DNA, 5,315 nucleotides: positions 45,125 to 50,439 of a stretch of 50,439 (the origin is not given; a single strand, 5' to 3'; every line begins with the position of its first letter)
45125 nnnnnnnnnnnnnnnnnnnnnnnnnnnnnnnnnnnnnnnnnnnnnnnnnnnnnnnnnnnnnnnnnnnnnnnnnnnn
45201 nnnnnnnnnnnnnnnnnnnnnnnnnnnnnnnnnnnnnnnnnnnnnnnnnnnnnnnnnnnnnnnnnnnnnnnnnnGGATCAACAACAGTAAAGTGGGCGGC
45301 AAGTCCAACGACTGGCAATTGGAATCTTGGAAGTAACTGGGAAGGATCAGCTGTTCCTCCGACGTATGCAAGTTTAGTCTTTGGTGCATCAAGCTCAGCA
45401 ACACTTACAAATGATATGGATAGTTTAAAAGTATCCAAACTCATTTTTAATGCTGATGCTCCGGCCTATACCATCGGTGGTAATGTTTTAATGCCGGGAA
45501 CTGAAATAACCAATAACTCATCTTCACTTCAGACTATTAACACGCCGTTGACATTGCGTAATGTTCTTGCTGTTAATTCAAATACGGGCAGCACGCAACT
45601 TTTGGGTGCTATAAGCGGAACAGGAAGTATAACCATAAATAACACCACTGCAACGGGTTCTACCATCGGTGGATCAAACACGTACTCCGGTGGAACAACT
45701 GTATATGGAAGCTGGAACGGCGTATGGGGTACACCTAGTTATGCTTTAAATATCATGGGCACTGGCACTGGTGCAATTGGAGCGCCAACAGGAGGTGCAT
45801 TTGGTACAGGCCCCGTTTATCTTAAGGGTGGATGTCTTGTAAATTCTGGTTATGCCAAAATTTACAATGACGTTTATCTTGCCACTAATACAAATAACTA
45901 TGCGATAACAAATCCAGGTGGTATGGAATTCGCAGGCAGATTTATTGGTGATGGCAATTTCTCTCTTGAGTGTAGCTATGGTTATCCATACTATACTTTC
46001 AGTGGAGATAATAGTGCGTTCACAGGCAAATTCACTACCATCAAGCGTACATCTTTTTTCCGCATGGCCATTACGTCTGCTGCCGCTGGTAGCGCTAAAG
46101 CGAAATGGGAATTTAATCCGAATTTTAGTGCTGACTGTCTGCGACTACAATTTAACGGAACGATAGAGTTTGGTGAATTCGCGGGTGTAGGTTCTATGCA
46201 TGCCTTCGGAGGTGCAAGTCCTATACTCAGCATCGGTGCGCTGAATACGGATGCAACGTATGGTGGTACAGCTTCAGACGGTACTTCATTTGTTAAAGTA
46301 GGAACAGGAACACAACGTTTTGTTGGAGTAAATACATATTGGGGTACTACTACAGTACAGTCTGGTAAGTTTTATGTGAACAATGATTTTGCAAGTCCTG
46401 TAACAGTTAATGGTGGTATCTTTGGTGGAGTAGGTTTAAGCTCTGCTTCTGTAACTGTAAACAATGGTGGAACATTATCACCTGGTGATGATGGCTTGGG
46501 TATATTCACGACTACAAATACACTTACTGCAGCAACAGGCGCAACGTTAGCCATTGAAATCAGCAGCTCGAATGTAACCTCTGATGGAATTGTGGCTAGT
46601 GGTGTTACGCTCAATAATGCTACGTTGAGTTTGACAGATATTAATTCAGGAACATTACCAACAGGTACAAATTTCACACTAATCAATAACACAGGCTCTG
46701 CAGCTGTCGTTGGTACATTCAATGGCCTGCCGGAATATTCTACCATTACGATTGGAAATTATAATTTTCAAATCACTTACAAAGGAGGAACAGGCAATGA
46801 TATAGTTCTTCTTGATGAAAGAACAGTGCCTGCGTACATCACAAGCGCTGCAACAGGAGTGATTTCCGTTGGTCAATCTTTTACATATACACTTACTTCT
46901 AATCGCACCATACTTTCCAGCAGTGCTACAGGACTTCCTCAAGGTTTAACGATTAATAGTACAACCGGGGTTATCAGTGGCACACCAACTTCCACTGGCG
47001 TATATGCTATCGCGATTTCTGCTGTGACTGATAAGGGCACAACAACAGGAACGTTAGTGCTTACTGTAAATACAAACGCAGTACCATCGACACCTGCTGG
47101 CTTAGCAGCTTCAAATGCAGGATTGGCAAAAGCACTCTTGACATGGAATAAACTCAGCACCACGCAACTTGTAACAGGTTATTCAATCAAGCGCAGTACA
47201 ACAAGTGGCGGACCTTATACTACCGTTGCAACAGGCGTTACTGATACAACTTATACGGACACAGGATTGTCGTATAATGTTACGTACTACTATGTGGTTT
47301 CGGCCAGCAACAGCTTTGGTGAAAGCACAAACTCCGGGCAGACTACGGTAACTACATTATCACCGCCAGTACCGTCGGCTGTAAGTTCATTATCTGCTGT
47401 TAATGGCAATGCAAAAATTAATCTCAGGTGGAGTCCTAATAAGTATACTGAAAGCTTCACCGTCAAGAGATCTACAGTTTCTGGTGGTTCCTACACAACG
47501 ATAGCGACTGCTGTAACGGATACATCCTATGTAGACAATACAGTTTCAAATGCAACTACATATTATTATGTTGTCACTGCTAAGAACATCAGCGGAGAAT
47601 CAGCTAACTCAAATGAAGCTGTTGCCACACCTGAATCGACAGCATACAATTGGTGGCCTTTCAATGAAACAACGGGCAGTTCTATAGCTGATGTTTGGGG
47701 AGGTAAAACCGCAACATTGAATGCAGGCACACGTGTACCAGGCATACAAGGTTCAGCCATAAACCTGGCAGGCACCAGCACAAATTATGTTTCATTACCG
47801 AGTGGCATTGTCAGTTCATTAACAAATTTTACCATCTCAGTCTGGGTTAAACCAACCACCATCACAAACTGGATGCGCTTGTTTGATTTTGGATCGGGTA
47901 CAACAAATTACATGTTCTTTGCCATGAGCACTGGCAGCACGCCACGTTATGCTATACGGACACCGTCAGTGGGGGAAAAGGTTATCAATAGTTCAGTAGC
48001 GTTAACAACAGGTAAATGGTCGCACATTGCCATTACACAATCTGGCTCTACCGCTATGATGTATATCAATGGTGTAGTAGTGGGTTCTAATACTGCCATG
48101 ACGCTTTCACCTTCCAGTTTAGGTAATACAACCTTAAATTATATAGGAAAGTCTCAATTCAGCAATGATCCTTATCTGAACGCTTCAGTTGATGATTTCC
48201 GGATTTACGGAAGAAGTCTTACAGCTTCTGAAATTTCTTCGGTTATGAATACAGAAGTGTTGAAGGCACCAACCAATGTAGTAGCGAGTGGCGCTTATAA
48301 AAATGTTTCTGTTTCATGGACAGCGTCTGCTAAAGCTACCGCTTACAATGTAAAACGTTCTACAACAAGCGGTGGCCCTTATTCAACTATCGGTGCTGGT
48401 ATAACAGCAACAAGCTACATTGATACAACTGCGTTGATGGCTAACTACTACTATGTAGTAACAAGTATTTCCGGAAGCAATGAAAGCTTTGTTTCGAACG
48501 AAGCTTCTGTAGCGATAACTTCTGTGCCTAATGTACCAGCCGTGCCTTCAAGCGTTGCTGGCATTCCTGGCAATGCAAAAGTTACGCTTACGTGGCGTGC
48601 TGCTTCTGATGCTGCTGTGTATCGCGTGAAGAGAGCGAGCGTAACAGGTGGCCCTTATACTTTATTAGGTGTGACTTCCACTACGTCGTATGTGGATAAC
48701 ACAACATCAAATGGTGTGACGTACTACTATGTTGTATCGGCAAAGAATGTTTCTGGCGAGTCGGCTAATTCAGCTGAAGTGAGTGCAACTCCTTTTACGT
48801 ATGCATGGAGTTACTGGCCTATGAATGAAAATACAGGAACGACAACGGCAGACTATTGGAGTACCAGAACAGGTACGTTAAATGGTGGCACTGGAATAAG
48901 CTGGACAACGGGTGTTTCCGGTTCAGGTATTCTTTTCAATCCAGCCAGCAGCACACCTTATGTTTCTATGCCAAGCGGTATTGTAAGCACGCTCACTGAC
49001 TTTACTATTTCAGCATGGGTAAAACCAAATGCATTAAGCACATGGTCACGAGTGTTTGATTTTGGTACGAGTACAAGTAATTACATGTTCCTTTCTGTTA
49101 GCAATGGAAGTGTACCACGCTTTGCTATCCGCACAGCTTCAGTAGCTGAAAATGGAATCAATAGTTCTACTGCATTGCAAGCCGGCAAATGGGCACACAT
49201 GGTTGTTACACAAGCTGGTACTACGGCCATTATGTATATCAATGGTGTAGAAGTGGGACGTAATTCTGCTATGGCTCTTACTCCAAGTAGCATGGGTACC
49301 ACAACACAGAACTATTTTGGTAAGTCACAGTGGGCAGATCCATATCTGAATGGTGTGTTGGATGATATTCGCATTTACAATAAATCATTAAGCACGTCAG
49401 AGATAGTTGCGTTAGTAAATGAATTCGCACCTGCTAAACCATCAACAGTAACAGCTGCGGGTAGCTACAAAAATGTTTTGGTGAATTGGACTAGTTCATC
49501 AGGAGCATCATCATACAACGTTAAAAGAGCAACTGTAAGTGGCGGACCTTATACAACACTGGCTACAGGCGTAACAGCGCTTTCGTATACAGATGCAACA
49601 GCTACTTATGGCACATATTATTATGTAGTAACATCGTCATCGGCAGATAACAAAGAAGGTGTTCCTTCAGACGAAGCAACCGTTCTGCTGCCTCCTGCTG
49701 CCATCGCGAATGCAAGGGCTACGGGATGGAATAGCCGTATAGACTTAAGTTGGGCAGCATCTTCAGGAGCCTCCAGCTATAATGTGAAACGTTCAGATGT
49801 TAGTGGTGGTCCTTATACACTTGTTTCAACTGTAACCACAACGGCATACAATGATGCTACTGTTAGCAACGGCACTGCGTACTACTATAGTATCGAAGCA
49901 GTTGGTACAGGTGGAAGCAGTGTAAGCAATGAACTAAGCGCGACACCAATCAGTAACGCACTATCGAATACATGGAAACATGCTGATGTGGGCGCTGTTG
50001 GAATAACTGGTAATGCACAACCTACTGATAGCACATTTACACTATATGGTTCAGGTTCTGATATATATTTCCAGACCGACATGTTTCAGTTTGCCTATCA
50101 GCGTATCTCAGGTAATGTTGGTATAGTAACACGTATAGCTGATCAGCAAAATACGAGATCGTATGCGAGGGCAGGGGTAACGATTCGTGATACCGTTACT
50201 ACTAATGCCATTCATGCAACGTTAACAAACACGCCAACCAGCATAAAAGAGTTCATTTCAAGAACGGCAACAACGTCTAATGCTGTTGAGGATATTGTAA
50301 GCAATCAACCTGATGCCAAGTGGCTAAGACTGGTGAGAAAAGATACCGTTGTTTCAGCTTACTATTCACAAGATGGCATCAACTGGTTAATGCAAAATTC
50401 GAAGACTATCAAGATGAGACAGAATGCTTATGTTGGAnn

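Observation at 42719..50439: Giant ORF missing from the ORF track: an enzyme-like head fused to an adhesin-scale array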

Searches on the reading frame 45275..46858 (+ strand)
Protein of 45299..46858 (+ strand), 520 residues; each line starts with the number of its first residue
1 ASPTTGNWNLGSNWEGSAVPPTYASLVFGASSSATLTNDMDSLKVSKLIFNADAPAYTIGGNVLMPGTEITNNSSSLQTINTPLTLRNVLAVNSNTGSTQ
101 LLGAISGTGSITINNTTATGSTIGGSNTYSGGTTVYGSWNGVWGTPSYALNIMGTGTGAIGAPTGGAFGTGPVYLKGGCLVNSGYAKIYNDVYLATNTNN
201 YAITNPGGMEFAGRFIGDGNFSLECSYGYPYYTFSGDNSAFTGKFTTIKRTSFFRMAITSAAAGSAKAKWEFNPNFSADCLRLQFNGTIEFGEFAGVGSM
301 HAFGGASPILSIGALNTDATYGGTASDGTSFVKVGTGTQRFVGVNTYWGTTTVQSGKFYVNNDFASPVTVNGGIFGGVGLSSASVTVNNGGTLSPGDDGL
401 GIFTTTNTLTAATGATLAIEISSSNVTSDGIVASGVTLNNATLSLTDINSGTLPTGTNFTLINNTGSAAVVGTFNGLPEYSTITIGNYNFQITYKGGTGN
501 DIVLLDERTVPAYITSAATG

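Call 6: search_protein_families(library=pfam, proteins=[window:45299-46858:+], max_evalue=1)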
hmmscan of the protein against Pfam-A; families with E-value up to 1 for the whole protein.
window:45299-46858:+ (520 aa): 1 family
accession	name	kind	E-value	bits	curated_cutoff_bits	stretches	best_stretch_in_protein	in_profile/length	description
PF12951.13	PATR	-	0.00095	19.6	27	2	331-356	1-26/30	Passenger-associated-transport-repeat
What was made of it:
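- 45275..46834 (+): Right-handed parallel beta-helix, aa 853-1372. CBM89-like fold; the C-terminal third is homologous to PATR/autotransporter repeats. Pfam PATR 19.6 bits, below the cut-off (call 6).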

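Call 16: search_protein_families(library=ncbifam, proteins=[window:45299-46858:+], max_evalue=0.1)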
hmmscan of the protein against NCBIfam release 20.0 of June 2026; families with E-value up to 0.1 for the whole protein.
window:45299-46858:+ (520 aa): 2 families
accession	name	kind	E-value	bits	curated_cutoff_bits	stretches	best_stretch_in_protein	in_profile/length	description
NF051851.1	AtpSerPepEprS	equivalog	5.4e-12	44.6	1700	1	329-453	450-572/988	autotransporter serine peptidase EprS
TIGR02601.1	autotrns_rpt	repeat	6.9e-05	22.6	19.85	1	330-360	1-31/32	beta strand repeat protein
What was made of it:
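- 45275..46834 (+): TIGR02601 22.6 bits, above the cut-off of 19.85 (call 16).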

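Call 44: predict_structure(alignment_id=A2)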
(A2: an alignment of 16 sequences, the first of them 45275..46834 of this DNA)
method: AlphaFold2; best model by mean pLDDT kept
length: 520 residues; sequences in the alignment: 16
mean_pLDDT: 91.6   pTM: 0.87
mean pLDDT of the five models: 91.6, 90.7, 90.3, 90.1, 89.5
residues with pLDDT >= 90: 409; 70-90: 82; 50-70: 28; < 50: 1
segments of 3 or more residues with pLDDT < 50: none
pLDDT, mean of each block of 10 residues (from residue 1): 88 95 92 95 92 94 97 93 96 95 93 96 83 94 74 70 89 95 91 92 92 87 95 74 95 79 88 96 73 96 92 94 97 93 97 93 97 96 95 98 95 97 97 96 97 95 95 93 96 94 85 85
secondary structure, 60 per line:
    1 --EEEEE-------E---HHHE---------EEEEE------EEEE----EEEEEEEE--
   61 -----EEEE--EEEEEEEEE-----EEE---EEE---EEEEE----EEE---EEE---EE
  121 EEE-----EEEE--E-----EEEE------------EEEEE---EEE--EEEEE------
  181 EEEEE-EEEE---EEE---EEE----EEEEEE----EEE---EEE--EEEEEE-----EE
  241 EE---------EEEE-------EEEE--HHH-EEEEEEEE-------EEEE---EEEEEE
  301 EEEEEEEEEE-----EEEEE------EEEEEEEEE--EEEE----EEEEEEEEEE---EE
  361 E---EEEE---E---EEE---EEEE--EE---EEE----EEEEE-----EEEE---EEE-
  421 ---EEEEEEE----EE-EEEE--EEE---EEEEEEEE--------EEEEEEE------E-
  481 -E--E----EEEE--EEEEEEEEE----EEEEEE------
elements in order: E3-7 E32-36 E43-46 E51-58 E66-69 E72-80 E86-88 E92-94 E98-102 E107-109 E113-115 E119-123 E129-132 E141-144 E157-161 E165-167 E170-174 E181-185 E187-190 E194-196 E200-202 E207-212 E217-219 E223-225 E228-233 E239-242 E252-255 E263-266 E273-280 E288-291 E295-310 E316-320 E327-335 E338-341 E346-355 E359-361 E365-368 E376-378 E382-385 E393-395 E400-404 E410-413 E417-419 E424-430 E438-441 E444-446 E450-457 E466-472 E490-493 E496-504 E509-514
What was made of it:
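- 45275..46834 (+): AF2 pLDDT 91.6, all-beta (call 44).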

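Call 46: fold_search(model_id=the predicted structure, library=pdb)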
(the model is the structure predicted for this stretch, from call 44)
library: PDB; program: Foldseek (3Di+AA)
matches with E <= 10: 109; with E <= 0.001: 10
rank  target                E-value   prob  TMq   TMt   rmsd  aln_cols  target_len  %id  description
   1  7jvi_A                6.8e-07  1.00  0.46  0.55   6.0       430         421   17  Crystal structure of a beta-helix domain retrieved from capybara gut metagenome (released 2021-09-08)
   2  8e7f                  1.6e-06  1.00  0.30  0.26   4.2       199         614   24  Crystal structure of the autotransporter Ssp from Serratia marcescens. (released 2023-03-08)
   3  3syj                  3.3e-05  1.00  0.34  0.22  13.4       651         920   11  Crystal structure of the Haemophilus influenzae Hap adhesin (released 2011-08-24)
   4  9mne_B                1.1e-04  1.00  0.46  0.28  13.2       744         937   11  Crystal structure of enteropathogenic Escherichia coli EspC (released 2025-10-29)
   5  7ko9                  2.2e-04  0.99  0.26  0.25  14.8       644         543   13  Crystal structure of antigen 43 from uropathogenic Escherichia coli UTI89 (released 2022-03-09)
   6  5j44_A                2.6e-04  1.00  0.37  0.22  17.2       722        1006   11  Crystal structure of the Secreted Extracellular protein A (SepA) from Shigella flexneri (released 2017-04-12)
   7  7koh_B                3.0e-04  0.99  0.28  0.27  15.1       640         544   11  Crystal structure of antigen 43 from Escherichia coli EDL933 (released 2022-03-09)
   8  3sze                  4.2e-04  0.98  0.28  0.18  14.7       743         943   12  Crystal structure of the passenger domain of the E. coli autotransporter EspP (released 2011-10-12)
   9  7koh_A                4.4e-04  0.99  0.27  0.26  15.6       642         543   11  Crystal structure of antigen 43 from Escherichia coli EDL933 (released 2022-03-09)
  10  7koh_C                5.0e-04  0.99  0.26  0.25  15.1       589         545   14  Crystal structure of antigen 43 from Escherichia coli EDL933 (released 2022-03-09)
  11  7koh_D                1.3e-03  0.98  0.28  0.27  15.4       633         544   13  Crystal structure of antigen 43 from Escherichia coli EDL933 (released 2022-03-09)
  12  2iou_G                1.6e-03  0.99  0.35  0.36  13.3       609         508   11  Major Tropism Determinant P1 (Mtd-P1) Variant Complexed with Bordetella brochiseptica Virulence Factor Pertactin extra (released 2007-10-23)
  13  9mne_A                1.0e-02  0.97  0.39  0.24  14.7       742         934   13  Crystal structure of enteropathogenic Escherichia coli EspC (released 2025-10-29)
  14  3h09_B                1.1e-02  0.97  0.41  0.25  11.6       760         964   11  The structure of Haemophilus influenzae IgA1 protease (released 2009-04-21)
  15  3h09_A                1.7e-02  0.93  0.37  0.23  12.6       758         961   11  The structure of Haemophilus influenzae IgA1 protease (released 2009-04-21)
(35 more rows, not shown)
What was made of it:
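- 45275..46834 (+): Foldseek top hit 7JVI, E 6.8e-7 (call 46).
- On CBM89: Foldseek rank 1, E 6.8e-7, TMq 0.46, TMt 0.55, 430 aligned columns (call 46). Identity in the structural alignment is 17% (call 46).
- Closest known: CBM89. Same: It is the best structural match to the 520-aa beta-helix (E 6.8e-7, TMq 0.46, TMt 0.55; call 46).
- Closest known: Autotransporter. Same: The fold matches (call 46).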

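Call 48: search_solved_structures(query=A2, max_evalue=1, show_alignments=2)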
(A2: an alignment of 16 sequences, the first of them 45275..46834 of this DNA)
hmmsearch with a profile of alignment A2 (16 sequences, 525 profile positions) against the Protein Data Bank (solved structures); distinct sequences matched with E-value up to 1: 1.
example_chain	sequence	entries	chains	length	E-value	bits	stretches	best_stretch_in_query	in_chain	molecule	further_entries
8e7f_A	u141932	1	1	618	5.4e-16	61.5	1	325-488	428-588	Extracellular serine protease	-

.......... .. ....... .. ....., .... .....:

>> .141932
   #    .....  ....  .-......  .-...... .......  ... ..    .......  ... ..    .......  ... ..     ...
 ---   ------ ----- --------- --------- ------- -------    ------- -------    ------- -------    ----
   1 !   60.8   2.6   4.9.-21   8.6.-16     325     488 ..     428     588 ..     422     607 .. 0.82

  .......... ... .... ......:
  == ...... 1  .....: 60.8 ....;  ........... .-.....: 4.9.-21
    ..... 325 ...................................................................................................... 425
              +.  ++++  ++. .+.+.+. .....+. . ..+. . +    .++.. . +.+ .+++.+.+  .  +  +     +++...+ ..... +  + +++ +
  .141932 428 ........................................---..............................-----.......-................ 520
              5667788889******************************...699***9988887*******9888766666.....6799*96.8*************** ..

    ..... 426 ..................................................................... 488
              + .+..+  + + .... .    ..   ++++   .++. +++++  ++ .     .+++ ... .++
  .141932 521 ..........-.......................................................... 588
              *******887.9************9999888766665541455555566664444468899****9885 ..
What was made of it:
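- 45275..46834 (+): Profile hit to Ssp 8E7F, E 5.4e-16 (call 48).
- On Autotransporter (type V secretion): Profile hit to Ssp at E 5.4e-16 (call 48).
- Closest known: Autotransporter. Same: The C-terminal third of the beta-helix is homologous in sequence to Ssp residues 428-588 (E 5.4e-16; call 48).
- Size, Fn3/Ig arrays, and a PATR beta-helix homologous to autotransporter passengers such as Ssp, Hap and Ag43 (calls 46, 48).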

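Call 66: search_solved_structures(query=A2, max_evalue=10, show_alignments=0)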
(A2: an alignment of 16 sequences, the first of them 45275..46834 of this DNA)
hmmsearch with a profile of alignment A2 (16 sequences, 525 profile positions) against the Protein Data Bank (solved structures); distinct sequences matched with E-value up to 10: 2.
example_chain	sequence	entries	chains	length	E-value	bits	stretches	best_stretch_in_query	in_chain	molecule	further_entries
8e7f_A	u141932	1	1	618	5.4e-16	61.5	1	325-488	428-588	Extracellular serine protease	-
4qen_A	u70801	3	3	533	2.2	10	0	326-381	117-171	Histone-lysine N-methyltransferase, H3 lysine-9 specific SUVH4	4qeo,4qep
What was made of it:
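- On CBM89: The beta-helix profile (A2) does not find 7JVI at E <= 10 (call 66).
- Closest known: CBM89. Different: The family profile does not detect it even at E <= 10 (call 66).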

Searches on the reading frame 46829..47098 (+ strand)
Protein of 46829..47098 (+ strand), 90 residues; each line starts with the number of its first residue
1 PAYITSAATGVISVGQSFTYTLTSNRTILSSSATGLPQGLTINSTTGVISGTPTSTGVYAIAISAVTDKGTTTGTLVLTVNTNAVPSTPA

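Call 6: search_protein_families(library=pfam, proteins=[window:46829-47098:+], max_evalue=1)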
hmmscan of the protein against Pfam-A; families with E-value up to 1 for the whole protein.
window:46829-47098:+ (90 aa): 2 families
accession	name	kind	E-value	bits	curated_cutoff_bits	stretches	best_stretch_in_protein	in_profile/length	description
PF05345.18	He_PIG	-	9.6e-12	45.6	24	1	5-81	5-96/96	Putative Ig domain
PF24908.1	Ig_SIBA-E_2nd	-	0.00021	21.9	27.8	1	31-70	38-76/117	Integrin beta-like protein A-E, second Ig-like domain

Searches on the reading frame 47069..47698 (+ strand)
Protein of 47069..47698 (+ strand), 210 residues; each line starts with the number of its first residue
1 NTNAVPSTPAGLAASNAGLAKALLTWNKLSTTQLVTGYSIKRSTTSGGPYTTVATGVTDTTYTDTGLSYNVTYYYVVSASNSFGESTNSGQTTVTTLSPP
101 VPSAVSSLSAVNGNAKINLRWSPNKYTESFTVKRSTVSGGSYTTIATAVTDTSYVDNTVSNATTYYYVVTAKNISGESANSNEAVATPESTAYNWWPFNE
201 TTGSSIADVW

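Call 6: search_protein_families(library=pfam, proteins=[window:47069-47698:+], max_evalue=1)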
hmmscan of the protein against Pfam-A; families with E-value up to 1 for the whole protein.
window:47069-47698:+ (210 aa): 3 families
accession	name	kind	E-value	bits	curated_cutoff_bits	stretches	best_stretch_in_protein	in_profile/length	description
PF00041.27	fn3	-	3e-07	31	25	2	7-94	1-83/84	Fibronectin type III domain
PF24489.1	Ig_J_second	-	0.0037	17.7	27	2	60-87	56-85/105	Tip attachment protein J second Ig-like domain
PF25059.1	FN3_DSCAM-DSCAML_C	-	0.085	13.6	39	0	129-187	22-79/89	DSCAM/DSCAML C-terminal Fn3-like domain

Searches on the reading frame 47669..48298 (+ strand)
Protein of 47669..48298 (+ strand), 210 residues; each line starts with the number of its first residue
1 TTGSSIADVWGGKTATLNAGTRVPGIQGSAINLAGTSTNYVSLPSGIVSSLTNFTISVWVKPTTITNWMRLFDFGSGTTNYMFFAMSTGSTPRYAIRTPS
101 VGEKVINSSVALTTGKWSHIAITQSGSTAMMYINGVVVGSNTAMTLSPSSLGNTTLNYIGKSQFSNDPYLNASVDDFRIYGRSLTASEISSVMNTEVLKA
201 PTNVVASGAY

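Call 6: search_protein_families(library=pfam, proteins=[window:47669-48298:+], max_evalue=1)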
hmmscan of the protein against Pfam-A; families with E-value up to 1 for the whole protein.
window:47669-48298:+ (210 aa): 5 families
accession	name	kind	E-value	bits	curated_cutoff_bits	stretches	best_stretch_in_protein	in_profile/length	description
PF13385.13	Laminin_G_3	-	9.4e-35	120.4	27.6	1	37-190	3-151/151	Concanavalin A-like lectin/glucanases superfamily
PF22925.3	TS_C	-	0.0012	18.9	27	1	102-186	117-201/202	Trans-sialidase, C-terminal domain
PF02210.31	Laminin_G_2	-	0.0079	17.1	22.9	1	71-162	10-99/126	Laminin G domain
PF02973.23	Sialidase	-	0.047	13.6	26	1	125-192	115-184/189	Sialidase, N-terminal domain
PF00054.30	Laminin_G_1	-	0.12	13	24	1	102-151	40-89/131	Laminin G domain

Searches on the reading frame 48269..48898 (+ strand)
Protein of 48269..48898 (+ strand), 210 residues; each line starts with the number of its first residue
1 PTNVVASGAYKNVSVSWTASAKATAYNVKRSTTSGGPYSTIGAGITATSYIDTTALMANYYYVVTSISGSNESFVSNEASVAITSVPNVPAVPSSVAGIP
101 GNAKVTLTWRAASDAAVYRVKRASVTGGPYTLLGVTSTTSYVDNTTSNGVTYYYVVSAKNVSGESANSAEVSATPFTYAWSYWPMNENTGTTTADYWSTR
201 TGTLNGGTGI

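Call 6: search_protein_families(library=pfam, proteins=[window:48269-48898:+], max_evalue=1)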
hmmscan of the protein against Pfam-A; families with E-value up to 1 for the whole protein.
window:48269-48898:+ (210 aa): 2 families
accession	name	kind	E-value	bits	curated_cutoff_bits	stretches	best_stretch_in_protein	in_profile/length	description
PF21910.2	GH85_C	-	0.003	18.4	27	1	102-145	16-59/95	GH85 endohexosaminidases, C-terminal domain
PF00041.27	fn3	-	0.0065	17.1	25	1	104-173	15-83/84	Fibronectin type III domain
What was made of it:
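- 48263..48790 (+): Fn3 pair 3, aa 1849-1932 and 1940-2024. Pfam fn3 is weak at 17 bits (call 6).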

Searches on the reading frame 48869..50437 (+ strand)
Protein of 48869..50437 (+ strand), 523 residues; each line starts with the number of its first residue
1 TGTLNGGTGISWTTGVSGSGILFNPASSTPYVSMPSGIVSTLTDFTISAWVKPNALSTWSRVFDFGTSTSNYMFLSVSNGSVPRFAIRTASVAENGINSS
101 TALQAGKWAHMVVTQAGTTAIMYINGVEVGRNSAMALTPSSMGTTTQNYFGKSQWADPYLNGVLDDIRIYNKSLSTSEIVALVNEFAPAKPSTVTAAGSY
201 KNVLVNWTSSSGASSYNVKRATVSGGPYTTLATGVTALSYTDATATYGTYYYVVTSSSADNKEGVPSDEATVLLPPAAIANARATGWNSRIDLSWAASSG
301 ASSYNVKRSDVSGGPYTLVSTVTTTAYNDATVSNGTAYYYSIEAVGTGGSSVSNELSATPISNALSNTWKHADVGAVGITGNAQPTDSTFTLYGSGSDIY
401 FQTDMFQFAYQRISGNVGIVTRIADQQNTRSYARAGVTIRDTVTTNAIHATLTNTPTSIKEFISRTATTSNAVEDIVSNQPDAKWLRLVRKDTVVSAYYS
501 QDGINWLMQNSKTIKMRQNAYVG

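Call 6: search_protein_families(library=pfam, proteins=[window:48869-50437:+], max_evalue=1)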
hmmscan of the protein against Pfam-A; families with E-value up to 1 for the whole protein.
window:48869-50437:+ (523 aa): 5 families
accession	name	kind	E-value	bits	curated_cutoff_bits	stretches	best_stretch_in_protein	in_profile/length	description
PF13385.13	Laminin_G_3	-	2.9e-33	115.6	27.6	1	28-179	3-150/151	Concanavalin A-like lectin/glucanases superfamily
PF00354.24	Pentaxin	-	0.00056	20.1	25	1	22-183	4-167/194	Pentaxin family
PF07081.18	DUF1349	-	0.0017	18.5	32.4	1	401-523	34-156/179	Protein of unknown function (DUF1349)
PF02210.31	Laminin_G_2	-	0.0026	18.6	22.9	1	65-163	13-117/126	Laminin G domain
PF22925.3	TS_C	-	0.0088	16.1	27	1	94-176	118-201/202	Trans-sialidase, C-terminal domain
